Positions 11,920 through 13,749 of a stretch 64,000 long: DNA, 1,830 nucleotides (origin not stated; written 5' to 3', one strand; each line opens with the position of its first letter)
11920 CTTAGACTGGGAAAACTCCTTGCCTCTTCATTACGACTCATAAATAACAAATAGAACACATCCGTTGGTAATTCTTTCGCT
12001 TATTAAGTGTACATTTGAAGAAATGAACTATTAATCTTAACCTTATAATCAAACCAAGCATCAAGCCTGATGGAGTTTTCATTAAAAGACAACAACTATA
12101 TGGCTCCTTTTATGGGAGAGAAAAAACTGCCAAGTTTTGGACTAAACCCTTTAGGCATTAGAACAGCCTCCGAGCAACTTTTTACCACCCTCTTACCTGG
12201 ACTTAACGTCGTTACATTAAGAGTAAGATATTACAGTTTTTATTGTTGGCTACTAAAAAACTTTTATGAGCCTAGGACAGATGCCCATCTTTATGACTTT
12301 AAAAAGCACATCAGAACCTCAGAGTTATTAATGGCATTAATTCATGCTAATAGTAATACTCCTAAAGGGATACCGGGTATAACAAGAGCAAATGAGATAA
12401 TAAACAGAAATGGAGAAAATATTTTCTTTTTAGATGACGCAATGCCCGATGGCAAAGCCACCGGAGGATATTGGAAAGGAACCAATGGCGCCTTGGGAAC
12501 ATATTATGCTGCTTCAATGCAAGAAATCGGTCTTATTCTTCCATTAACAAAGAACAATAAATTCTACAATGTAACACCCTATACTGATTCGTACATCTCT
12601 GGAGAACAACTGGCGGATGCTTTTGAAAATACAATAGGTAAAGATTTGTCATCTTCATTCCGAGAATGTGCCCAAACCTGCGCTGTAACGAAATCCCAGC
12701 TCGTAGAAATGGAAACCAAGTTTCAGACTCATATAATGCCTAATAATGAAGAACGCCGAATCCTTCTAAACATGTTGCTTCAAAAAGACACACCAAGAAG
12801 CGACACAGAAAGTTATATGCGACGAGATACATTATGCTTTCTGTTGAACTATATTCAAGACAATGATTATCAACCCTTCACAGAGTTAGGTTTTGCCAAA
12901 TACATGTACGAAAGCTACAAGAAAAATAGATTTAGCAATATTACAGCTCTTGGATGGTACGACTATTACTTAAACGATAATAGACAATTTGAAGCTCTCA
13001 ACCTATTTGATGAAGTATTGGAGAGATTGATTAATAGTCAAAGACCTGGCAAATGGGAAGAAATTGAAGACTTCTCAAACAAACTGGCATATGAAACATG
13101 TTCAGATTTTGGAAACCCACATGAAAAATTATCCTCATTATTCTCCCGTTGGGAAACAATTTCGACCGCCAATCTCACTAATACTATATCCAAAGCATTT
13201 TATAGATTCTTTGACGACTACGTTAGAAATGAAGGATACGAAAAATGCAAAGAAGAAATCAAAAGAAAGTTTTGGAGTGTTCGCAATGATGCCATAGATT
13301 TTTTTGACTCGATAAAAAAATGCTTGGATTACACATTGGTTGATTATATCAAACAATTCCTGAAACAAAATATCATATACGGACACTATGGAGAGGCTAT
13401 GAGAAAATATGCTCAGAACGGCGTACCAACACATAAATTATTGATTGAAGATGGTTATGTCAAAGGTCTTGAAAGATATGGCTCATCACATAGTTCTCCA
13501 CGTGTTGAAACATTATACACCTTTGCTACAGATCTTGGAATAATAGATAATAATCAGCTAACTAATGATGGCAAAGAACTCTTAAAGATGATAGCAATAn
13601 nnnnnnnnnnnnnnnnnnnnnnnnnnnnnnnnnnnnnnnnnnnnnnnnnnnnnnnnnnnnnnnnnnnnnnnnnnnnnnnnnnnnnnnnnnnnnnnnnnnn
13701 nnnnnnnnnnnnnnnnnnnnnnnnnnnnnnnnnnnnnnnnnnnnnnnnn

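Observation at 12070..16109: Two-gene module: 510-aa unknown protein translationally coupled to an 836-aa double-HKD (PLD-superfamily) protein. This is a candidate undescribed defence system.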

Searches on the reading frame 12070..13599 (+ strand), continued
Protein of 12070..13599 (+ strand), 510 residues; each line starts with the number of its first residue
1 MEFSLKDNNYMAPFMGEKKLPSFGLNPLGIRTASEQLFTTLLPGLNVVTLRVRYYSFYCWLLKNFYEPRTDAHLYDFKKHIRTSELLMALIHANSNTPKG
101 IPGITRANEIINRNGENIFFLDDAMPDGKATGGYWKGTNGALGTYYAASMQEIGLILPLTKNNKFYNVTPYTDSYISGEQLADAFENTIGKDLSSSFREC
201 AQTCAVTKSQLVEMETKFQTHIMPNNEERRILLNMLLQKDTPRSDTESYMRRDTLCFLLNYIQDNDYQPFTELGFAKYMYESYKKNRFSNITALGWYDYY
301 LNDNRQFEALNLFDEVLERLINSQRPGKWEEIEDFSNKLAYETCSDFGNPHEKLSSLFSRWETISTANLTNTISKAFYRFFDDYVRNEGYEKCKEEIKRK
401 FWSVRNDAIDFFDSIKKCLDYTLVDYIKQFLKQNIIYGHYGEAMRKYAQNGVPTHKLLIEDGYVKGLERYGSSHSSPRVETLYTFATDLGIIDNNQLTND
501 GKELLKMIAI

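Call 85: get_annotated_region(hit=H22, flank=9000)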
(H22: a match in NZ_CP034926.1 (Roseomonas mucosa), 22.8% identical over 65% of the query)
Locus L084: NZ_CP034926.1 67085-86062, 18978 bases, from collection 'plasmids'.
description: Roseomonas mucosa strain HV1 plasmid p2-HV1
organism: Roseomonas mucosa (NCBI taxid 207340)
taxonomy: Bacteria; Pseudomonadota; Alphaproteobacteria; Rhodospirillales; Acetobacteraceae; Roseomonas; Roseomonas mucosa
host: -; source: Homo sapiens,tissue sample,Clinical, healthy, human skin; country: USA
typing (MOB-suite, as given by PLSDB): non-mobilizable
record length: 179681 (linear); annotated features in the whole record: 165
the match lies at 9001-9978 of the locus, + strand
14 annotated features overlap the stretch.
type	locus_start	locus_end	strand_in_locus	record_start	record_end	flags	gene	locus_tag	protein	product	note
CDS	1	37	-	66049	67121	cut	-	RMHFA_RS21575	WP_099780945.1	IS630 family transposase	-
CDS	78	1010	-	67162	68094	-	-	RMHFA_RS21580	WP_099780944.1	ISL3 family transposase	-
CDS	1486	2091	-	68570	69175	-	-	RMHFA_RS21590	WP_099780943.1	hypothetical protein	-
CDS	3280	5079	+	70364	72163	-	-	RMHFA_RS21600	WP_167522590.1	P-loop NTPase fold protein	-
CDS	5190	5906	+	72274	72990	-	-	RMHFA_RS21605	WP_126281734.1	hypothetical protein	-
CDS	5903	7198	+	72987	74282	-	qatC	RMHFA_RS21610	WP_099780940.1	Qat anti-phage system QueC-like protein QatC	GO:0051607 - defense response to virus [Evidence IEA]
CDS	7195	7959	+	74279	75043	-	qatD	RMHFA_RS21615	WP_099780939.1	Qat anti-phage system TatD family nuclease QatD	GO:0051607 - defense response to virus [Evidence IEA]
CDS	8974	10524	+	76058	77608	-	-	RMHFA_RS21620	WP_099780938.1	hypothetical protein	-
CDS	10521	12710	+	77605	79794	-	-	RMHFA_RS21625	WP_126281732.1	hypothetical protein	-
CDS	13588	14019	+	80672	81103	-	-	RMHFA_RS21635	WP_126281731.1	hypothetical protein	-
CDS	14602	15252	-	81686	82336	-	-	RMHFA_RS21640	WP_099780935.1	peptidoglycan-binding protein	-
CDS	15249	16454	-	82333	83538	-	hxsC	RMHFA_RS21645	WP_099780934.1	His-Xaa-Ser system radical SAM maturase HxsC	-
CDS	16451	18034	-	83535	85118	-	hxsB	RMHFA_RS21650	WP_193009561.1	His-Xaa-Ser system radical SAM maturase HxsB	-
CDS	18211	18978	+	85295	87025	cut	-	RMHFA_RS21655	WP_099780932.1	class I SAM-dependent methyltransferase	-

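Call 98: find_related_loci(query=A1, collection=viral_contigs, flank=8000)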
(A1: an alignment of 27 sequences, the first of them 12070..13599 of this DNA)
Query A1 (510 aa) in viral_contigs; peptide patterns used: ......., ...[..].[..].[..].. (x = any residue, [..] = any of these).
158 stretches matched a pattern; 1 encode a relative of the query (tblastn E <= 1e-3); 1 distinct loci.
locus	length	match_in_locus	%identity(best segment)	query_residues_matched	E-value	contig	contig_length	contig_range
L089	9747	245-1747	32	8-505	3e-82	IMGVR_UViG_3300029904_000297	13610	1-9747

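Call 102: fold_search(model_id=the predicted structure, library=viral)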
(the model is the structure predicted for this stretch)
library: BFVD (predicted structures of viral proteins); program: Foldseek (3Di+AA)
matches with E <= 10: 101; with E <= 0.001: 0
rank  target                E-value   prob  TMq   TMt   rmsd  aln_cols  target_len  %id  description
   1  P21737                1.0e+00  0.04  0.10  0.10  28.2       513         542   10  Nucleoprotein [Human parainfluenza 2 virus (strain Toshiba)]
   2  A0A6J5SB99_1          1.3e+00  0.02  0.06  0.04  54.4       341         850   10  Intramolecular chaperone auto-processing domain containing protein [uncultured Caudovirales phage]
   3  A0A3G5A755            1.4e+00  0.07  0.12  0.21  24.0       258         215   12  CAAX prenyl protease 2/Lysostaphin resistance protein A-like domain-containing protein [Homavirus sp.]
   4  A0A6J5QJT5            1.6e+00  0.06  0.10  0.11  28.7       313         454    9  Uncharacterized protein [uncultured Caudovirales phage]
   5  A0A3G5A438            1.7e+00  0.02  0.09  0.11  26.0       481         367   10  Uncharacterized protein [Gaeavirus sp.]
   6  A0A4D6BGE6            1.7e+00  0.02  0.08  0.06  29.4       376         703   10  (no name in the UniProt tables at hand)
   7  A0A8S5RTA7            2.0e+00  0.02  0.12  0.07  28.8       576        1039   10  Uncharacterized protein [Siphoviridae sp. gcode 4]
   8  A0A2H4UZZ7            2.2e+00  0.03  0.09  0.10  25.8       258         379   13  ORF97 protein [Operophtera brumata nucleopolyhedrovirus]
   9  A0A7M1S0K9            2.3e+00  0.02  0.08  0.08  32.4       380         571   11  Uncharacterized protein [uncultured phage cr128_1]
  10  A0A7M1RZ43            2.3e+00  0.02  0.06  0.06  47.7       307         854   11  Cargo protein 1 compact domain-containing protein [uncultured phage cr128_1]
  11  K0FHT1                2.5e+00  0.01  0.08  0.06  34.6       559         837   11  ORF43 [Human herpesvirus 8]
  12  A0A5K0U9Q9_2          2.6e+00  0.01  0.08  0.06  29.3       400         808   12  Ankyrin repeat protein [Yasminevirus sp. GU-2018]
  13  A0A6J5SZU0            2.8e+00  0.05  0.13  0.15  17.9       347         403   14  Uncharacterized protein [uncultured Caudovirales phage]
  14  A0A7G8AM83            2.9e+00  0.02  0.09  0.11  27.7       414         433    9  (no name in the UniProt tables at hand)
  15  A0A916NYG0            2.9e+00  0.02  0.10  0.09  24.4       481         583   10  Uncharacterized protein [Mythimna separata entomopoxvirus 'L']
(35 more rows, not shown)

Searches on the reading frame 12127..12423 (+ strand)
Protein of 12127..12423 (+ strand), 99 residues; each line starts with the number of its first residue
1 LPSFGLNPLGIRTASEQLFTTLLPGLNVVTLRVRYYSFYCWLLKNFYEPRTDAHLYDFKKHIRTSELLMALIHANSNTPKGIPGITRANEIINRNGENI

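Call 52: find_homologous_proteins(query=A4, max_evalue=10)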
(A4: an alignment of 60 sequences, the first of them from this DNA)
Query A4 (60 sequences) (99 aa, profile of the alignment): 49 proteins with E <= 10 among 370 candidates.
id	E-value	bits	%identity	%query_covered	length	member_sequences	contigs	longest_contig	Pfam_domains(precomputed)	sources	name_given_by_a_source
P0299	2.5e-36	141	47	90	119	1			-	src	-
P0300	2.3e-33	132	33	92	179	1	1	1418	-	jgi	jgi:hypothetical protein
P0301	1.3e-30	123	33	96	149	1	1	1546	-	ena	-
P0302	5.2e-30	121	45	69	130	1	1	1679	-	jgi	jgi:hypothetical protein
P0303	9.3e-30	120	42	69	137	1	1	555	-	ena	-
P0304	5.4e-29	118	43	74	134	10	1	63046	-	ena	-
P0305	1.6e-28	116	38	86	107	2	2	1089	-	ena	-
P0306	2.4e-28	116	38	86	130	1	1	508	-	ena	-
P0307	2.7e-28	116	38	69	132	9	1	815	-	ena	-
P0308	3.3e-28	115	37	72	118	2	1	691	-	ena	-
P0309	9.6e-28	114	42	69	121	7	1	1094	-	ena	-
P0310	2.2e-27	113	62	87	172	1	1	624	-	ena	-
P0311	3.4e-27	112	51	96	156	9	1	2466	-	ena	-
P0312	4.2e-27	112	74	98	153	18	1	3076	-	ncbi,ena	-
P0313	4.2e-27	112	55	85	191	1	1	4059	-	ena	-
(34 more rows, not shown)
